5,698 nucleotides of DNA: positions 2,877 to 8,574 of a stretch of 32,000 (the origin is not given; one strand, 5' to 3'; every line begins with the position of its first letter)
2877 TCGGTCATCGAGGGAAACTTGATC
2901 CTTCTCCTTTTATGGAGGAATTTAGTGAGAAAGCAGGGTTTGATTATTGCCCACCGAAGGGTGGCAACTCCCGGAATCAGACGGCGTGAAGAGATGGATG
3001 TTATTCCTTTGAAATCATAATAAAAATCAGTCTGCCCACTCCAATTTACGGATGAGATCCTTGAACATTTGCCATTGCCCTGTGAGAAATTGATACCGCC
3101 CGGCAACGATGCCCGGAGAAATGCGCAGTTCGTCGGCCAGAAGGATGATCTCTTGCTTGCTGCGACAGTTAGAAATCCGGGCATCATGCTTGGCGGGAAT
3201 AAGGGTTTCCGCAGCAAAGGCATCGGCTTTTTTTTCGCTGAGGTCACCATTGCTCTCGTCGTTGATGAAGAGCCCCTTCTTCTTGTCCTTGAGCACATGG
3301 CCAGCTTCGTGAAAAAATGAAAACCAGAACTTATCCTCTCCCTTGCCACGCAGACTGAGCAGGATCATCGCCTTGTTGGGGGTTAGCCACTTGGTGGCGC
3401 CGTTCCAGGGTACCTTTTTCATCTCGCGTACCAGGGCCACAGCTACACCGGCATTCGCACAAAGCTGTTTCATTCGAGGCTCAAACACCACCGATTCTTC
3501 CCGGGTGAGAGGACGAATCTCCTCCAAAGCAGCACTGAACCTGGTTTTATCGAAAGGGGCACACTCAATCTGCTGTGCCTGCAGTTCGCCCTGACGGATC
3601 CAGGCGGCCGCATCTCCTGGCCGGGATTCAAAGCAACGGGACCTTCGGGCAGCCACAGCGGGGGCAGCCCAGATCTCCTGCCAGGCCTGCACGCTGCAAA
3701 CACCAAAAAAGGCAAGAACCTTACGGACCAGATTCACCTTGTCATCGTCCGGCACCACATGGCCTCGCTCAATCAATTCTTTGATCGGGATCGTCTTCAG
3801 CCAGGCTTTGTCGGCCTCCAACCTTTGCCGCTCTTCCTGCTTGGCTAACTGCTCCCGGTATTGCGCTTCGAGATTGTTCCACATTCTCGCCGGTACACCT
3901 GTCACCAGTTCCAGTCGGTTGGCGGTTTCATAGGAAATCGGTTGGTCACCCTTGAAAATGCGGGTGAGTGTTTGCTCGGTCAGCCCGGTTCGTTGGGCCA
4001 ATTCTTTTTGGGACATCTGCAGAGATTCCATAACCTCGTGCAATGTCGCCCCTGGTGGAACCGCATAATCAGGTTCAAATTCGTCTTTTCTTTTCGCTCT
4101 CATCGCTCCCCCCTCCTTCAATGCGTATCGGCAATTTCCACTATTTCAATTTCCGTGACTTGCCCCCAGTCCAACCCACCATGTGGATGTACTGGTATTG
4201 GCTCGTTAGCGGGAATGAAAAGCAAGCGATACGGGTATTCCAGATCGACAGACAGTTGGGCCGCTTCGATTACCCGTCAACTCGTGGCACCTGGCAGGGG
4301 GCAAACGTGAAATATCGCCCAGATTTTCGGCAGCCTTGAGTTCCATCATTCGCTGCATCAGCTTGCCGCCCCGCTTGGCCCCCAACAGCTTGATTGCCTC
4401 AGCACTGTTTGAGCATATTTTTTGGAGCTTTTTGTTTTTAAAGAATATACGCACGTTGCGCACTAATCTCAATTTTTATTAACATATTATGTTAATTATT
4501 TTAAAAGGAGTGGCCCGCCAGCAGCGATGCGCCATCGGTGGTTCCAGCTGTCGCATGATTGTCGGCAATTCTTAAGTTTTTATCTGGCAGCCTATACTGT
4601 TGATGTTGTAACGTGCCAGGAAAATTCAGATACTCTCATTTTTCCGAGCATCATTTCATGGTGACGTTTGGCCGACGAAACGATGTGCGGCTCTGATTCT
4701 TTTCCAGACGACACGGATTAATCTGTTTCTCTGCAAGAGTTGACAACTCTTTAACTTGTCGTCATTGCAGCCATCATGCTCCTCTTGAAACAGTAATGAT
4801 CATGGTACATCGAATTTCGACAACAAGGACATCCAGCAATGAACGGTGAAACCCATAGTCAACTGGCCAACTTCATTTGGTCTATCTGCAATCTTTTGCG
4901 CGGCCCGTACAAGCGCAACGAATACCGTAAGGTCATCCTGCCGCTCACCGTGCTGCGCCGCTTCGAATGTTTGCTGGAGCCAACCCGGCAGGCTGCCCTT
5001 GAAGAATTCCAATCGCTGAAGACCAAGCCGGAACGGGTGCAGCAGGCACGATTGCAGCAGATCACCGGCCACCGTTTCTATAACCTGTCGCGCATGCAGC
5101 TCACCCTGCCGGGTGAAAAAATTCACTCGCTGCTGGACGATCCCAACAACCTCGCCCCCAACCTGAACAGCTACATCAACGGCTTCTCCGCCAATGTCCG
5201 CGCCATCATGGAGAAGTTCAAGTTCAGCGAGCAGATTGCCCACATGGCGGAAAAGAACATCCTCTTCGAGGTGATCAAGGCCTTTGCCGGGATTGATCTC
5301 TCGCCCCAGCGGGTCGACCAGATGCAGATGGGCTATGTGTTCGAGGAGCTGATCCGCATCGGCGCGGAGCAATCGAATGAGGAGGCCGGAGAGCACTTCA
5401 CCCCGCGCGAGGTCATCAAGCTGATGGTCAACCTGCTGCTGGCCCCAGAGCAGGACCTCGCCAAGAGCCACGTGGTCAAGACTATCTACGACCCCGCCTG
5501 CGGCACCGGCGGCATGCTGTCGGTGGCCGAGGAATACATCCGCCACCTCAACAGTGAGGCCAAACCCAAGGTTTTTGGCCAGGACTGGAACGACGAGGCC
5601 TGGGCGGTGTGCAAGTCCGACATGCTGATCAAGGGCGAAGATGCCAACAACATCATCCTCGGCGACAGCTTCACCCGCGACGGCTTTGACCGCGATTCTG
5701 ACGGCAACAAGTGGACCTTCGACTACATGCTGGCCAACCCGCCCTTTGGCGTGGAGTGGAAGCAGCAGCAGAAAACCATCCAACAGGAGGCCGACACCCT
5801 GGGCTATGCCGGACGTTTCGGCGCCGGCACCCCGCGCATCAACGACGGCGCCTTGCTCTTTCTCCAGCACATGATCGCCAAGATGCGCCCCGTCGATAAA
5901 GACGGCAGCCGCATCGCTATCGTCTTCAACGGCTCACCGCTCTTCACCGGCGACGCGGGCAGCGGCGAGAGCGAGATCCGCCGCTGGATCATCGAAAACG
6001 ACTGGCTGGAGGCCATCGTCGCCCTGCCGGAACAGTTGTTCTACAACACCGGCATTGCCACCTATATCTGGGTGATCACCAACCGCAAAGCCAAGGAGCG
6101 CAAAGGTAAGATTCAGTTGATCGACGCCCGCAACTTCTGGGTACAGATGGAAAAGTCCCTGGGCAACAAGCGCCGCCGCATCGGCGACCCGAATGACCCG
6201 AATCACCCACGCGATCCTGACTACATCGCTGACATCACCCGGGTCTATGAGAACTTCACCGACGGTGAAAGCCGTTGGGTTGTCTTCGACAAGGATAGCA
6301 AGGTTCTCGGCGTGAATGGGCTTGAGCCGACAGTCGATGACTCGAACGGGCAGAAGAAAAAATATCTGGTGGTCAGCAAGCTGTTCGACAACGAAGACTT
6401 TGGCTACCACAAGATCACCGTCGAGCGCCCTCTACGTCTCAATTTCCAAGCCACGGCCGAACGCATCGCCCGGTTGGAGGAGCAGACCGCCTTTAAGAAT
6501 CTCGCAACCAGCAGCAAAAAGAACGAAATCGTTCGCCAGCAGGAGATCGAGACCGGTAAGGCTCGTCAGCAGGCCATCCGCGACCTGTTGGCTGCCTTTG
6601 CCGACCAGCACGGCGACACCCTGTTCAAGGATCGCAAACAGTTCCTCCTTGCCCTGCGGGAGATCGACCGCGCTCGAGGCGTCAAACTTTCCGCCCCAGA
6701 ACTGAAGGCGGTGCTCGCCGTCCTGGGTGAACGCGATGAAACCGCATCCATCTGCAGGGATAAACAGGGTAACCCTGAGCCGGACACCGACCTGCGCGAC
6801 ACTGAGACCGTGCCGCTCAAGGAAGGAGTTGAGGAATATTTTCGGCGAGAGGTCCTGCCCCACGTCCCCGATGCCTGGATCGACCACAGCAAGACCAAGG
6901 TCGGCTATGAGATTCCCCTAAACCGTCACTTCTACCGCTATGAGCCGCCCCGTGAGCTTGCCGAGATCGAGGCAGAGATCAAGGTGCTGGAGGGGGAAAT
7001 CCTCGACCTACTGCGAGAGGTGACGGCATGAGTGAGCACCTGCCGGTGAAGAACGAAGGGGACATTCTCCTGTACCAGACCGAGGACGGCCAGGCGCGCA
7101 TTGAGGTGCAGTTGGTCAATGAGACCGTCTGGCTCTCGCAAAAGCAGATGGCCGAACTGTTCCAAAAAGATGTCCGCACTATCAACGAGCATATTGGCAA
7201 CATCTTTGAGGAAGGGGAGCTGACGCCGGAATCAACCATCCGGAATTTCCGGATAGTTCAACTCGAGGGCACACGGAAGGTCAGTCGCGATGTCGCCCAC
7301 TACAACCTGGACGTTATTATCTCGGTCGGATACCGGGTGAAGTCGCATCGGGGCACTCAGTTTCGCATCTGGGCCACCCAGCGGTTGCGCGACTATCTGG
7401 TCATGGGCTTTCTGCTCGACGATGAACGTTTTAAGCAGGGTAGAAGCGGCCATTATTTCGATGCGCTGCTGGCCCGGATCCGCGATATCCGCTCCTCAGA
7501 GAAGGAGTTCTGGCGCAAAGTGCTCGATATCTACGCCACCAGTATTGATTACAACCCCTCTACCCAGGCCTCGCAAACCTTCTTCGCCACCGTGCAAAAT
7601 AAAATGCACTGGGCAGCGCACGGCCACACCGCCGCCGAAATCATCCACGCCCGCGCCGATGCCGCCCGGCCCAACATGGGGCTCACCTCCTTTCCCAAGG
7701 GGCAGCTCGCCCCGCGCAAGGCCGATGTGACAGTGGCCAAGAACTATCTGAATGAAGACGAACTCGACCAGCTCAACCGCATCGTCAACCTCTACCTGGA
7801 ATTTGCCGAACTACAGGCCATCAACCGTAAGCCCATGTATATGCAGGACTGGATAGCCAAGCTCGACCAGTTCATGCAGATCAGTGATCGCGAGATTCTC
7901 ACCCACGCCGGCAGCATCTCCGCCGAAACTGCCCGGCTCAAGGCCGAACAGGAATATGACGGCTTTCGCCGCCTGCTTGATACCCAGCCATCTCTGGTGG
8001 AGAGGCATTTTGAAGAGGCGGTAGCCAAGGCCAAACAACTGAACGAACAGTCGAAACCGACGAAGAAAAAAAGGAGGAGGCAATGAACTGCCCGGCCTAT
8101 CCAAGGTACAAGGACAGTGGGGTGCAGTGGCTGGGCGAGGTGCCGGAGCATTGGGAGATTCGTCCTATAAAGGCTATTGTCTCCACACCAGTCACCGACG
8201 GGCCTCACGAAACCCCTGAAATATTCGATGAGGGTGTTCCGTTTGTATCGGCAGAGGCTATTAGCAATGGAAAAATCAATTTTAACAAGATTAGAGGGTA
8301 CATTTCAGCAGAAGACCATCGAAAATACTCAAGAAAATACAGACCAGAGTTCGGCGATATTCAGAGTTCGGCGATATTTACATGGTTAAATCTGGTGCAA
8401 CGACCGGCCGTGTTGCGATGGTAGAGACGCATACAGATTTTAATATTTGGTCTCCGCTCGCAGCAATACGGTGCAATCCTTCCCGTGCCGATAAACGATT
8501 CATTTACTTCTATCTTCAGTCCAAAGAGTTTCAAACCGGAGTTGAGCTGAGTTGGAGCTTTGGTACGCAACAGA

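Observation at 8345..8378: Perfect 17-bp tandem duplication frameshifts hsdS: a possible reversible off-switch for the whole type I system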

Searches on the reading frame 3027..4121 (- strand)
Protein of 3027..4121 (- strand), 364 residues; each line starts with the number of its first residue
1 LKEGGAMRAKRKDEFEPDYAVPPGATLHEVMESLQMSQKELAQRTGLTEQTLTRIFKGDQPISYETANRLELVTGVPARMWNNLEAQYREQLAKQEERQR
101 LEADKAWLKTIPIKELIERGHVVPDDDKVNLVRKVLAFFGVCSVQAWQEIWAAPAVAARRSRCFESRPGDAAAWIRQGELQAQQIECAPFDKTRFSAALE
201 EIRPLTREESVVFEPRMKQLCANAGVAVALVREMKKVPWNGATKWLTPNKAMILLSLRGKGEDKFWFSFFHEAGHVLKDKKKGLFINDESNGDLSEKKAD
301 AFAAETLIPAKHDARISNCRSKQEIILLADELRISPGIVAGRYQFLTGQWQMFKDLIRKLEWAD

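Call 8: search_protein_families(library=pfam, proteins=[window:3027-4121:-])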
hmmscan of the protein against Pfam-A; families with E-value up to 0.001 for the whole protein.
window:3027-4121:- (364 aa): 4 families
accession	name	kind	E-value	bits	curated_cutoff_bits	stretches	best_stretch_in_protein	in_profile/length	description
PF01381.28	HTH_3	-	2.1e-10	40.9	23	1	28-78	2-52/55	Helix-turn-helix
PF06114.19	Peptidase_M78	-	1.4e-07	31.8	22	1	233-340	10-119/123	IrrE N-terminal-like domain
PF13560.12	HTH_31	-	3.3e-07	30.9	27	1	24-80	3-60/64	Helix-turn-helix domain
PF13443.12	HTH_26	-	5.3e-06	27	22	1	27-68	2-44/63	Cro/C1-type HTH DNA-binding domain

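Call 36: search_protein_families(library=ncbifam, proteins=[window:3027-4121:-], max_evalue=0.00001)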
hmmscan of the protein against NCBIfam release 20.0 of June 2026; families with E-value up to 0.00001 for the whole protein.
window:3027-4121:- (364 aa): 2 families
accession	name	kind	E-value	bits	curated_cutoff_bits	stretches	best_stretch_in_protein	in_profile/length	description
TIGR02607.1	antidote_HigA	equivalog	9.8e-13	47.8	47.7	1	21-89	5-74/81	HigA family addiction module antitoxin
NF052239.1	antitox_spr1629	equivalog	2.7e-06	26.7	335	0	244-312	187-255/377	spr1629 family repressor/antitoxin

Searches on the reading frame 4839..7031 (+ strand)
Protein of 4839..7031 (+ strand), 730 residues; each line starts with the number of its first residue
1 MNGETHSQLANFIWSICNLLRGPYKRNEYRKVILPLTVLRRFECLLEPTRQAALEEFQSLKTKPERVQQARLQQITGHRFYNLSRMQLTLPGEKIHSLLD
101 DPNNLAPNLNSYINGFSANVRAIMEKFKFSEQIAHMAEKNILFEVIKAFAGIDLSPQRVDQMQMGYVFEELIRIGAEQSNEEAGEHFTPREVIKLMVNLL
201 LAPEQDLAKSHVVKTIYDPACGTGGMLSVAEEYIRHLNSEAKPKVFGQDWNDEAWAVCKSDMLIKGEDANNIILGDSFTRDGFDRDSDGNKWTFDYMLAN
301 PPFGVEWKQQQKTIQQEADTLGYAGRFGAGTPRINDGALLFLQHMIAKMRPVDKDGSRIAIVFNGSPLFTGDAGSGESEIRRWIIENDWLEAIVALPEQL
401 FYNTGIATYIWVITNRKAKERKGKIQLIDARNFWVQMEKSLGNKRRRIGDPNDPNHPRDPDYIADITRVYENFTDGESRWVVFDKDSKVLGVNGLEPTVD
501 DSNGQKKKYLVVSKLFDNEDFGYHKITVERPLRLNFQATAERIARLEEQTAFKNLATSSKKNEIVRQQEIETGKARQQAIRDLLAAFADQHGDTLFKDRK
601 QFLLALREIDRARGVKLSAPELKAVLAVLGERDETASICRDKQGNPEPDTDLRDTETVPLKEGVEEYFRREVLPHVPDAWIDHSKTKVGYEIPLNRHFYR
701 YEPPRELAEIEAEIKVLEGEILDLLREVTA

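Call 8: search_protein_families(library=pfam, proteins=[window:4839-7031:+])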
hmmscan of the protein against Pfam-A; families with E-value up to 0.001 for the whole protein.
window:4839-7031:+ (730 aa): 2 families
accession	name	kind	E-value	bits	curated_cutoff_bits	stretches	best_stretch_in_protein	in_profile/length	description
PF02384.22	N6_Mtase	-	5.5e-58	197.2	20.4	1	163-438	5-254/311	N-6 DNA Methylase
PF12161.14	HsdM_N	-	1.9e-24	87.3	24.5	1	9-149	1-135/135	HsdM N-terminal domain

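Call 36: search_protein_families(library=ncbifam, proteins=[window:4839-7031:+], max_evalue=0.00001)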
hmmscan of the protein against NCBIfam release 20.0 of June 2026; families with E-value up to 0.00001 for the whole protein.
window:4839-7031:+ (730 aa): 3 families
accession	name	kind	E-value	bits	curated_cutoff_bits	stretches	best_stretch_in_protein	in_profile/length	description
TIGR00497.1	hsdM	equivalog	7.4e-30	104.1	242.75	1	138-440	153-440/515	type I restriction-modification system subunit M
NF047738.1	antiphage_MADS2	equivalog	4.6e-19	68.2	720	2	125-251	259-369/654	methylation-associated defense system DNA methyltransferase MAD2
TIGR02987.1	met_A_Alw26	exception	1.5e-08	33.8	353.5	1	183-304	3-123/523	Alw26I/Eco31I/Esp3I family type II restriction adenine-specific DNA-methyltransferase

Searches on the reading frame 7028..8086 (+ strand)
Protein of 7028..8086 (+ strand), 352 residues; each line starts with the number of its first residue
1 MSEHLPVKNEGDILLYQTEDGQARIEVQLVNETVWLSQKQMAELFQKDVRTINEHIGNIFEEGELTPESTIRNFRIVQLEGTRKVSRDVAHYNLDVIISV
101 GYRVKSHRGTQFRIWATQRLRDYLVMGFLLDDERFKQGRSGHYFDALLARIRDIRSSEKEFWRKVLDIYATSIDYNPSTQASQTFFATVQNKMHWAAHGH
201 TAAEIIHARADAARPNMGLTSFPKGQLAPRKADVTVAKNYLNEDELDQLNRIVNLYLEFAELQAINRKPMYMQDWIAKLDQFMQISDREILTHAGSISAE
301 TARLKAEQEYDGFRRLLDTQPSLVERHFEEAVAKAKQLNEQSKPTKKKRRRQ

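Call 8: search_protein_families(library=pfam, proteins=[window:7028-8086:+])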
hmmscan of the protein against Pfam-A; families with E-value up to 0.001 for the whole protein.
window:7028-8086:+ (352 aa): 1 family
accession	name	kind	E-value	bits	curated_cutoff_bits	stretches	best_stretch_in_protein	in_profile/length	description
PF13310.11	Virulence_RhuM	-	1.3e-112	375.6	33.7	1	69-315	1-246/252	Virulence protein RhuM family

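Call 36: search_protein_families(library=ncbifam, proteins=[window:7028-8086:+], max_evalue=0.00001)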
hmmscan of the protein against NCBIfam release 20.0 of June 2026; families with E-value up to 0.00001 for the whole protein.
window:7028-8086:+ (352 aa): 0 families

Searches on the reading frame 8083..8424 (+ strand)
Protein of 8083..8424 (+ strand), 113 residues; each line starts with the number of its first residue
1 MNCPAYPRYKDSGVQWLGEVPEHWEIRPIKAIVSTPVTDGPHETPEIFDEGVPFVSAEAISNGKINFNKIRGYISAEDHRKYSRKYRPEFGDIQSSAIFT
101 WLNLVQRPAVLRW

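Call 35: find_encoding_contigs(protein=window:8083-8424:+, flank=3000, max_places=10)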
Protein window:8083-8424:+ (113 aa): 12 contigs read that carry it; 10 places shown.
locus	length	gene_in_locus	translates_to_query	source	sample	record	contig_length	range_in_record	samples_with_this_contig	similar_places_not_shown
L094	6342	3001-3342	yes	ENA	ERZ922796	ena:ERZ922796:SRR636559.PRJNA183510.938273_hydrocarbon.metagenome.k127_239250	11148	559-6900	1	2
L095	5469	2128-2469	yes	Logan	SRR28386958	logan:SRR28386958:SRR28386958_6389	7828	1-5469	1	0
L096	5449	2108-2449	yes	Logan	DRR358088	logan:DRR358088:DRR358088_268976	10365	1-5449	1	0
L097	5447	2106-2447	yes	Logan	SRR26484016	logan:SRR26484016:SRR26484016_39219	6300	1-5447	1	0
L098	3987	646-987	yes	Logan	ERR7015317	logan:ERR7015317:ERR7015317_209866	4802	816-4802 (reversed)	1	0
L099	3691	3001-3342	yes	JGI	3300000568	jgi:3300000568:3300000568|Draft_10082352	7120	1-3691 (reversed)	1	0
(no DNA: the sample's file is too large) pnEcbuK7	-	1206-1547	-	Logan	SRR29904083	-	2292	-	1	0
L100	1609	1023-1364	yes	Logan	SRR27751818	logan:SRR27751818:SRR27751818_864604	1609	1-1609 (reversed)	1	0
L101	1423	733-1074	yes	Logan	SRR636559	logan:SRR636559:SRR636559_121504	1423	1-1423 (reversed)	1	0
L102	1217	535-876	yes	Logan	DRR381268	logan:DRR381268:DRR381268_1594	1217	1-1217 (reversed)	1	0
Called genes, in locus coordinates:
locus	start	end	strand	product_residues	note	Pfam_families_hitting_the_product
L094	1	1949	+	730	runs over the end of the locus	PF12161:HsdM_N, PF02384:N6_Mtase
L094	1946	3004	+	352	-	PF13310:Virulence_RhuM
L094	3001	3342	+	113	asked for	-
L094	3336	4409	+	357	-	PF01420:Methylase_S (weak)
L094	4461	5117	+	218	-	PF05635:23S_rRNA_IVP (weak)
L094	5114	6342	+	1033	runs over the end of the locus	PF04313:HSDR_N, PF00270:DEAD (weak), PF04851:ResIII, PF18766:SWI2_SNF2, PF22679:T1R_D3-like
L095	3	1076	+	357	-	?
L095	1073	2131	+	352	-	PF13310:Virulence_RhuM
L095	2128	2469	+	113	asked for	-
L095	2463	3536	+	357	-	PF01420:Methylase_S (weak)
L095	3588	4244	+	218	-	PF05635:23S_rRNA_IVP (weak)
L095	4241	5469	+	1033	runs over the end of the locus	PF04313:HSDR_N, PF00270:DEAD (weak), PF04851:ResIII, PF18766:SWI2_SNF2, PF22679:T1R_D3-like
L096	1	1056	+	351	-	?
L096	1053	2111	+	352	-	PF13310:Virulence_RhuM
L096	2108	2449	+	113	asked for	-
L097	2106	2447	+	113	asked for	-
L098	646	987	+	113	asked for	-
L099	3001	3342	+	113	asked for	-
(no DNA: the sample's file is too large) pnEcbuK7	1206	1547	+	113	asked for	-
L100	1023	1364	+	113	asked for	-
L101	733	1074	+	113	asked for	-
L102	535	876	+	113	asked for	-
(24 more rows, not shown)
